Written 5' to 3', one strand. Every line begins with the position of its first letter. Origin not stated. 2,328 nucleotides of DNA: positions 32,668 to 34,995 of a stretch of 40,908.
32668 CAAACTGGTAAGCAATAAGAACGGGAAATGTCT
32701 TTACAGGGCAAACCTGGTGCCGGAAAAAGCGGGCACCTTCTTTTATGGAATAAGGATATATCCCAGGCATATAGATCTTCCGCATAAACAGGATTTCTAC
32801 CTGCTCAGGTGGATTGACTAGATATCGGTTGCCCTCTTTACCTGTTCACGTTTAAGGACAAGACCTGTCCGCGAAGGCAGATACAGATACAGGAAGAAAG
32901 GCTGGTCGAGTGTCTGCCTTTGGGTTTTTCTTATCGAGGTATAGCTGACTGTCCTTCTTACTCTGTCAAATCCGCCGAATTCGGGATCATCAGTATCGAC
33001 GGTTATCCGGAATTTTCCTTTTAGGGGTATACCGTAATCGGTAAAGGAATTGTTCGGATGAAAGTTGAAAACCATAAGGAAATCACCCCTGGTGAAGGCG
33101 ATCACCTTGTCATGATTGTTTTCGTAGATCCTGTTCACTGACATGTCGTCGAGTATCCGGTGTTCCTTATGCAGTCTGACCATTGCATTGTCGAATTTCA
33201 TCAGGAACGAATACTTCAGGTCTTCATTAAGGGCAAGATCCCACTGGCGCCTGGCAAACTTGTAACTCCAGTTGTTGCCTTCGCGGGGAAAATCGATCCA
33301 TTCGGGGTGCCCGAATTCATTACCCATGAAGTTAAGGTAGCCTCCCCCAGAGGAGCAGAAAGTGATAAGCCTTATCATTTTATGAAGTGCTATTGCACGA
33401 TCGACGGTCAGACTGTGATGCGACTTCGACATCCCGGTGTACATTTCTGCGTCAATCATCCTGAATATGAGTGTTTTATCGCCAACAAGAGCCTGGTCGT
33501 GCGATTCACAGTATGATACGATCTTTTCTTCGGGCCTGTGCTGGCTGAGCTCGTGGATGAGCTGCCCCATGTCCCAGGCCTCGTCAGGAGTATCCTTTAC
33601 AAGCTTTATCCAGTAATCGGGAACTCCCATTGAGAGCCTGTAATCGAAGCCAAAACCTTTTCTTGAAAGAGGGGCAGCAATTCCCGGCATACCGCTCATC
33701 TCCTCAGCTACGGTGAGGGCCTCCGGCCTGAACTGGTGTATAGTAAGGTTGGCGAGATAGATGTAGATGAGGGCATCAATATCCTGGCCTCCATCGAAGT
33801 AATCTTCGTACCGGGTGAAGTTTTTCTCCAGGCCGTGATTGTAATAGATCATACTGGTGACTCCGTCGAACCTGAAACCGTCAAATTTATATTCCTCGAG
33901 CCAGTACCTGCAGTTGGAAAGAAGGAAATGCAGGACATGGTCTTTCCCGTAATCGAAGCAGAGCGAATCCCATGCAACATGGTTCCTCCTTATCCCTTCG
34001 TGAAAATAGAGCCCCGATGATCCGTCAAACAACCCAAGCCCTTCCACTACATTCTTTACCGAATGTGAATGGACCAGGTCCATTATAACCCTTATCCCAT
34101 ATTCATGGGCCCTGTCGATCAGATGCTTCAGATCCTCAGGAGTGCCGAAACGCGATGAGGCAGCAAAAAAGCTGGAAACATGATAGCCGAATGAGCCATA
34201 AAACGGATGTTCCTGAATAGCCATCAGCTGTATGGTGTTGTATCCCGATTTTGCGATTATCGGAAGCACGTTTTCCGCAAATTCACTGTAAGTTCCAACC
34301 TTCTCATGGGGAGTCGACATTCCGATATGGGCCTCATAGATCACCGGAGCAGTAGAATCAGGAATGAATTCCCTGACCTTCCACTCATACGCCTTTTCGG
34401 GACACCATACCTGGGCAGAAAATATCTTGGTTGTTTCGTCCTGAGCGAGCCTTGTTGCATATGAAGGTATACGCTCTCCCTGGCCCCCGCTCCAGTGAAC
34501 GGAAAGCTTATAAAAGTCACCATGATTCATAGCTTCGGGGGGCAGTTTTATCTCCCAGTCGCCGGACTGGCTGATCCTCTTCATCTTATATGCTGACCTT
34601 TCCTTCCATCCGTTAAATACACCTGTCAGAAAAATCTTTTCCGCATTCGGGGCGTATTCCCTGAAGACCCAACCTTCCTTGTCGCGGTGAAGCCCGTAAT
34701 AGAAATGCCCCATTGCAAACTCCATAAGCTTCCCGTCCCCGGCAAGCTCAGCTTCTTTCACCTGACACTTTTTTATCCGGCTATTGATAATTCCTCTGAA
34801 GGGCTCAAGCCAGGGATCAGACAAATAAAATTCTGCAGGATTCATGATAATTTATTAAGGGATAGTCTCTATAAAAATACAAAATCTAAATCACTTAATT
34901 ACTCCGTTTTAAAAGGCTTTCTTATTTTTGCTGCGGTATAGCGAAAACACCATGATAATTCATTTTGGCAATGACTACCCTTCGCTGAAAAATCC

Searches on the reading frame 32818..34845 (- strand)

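Call 59: search_protein_families(library=pfam, proteins=[window:32818-34845:-])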
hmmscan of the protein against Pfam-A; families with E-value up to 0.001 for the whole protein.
window:32818-34845:- (675 aa): 4 families
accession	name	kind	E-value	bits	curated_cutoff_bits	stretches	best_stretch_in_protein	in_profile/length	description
PF00128.31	Alpha-amylase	-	1.7e-16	61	22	1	200-264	31-94/446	Alpha amylase, catalytic domain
PF02806.24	Alpha-amylase_C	-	8.6e-15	55.3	21.2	1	575-666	5-94/95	Alpha amylase, C-terminal all-beta domain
PF02922.24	CBM_48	-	1.1e-13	51.8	22.4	1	50-129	2-82/83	Carbohydrate-binding module 48 (Isoamylase N-terminal domain)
PF22019.2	GlgB_N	-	1.7e-05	25.2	27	1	51-123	21-87/94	alpha-1,4-glucan branching enzyme GlgB, N-terminal domain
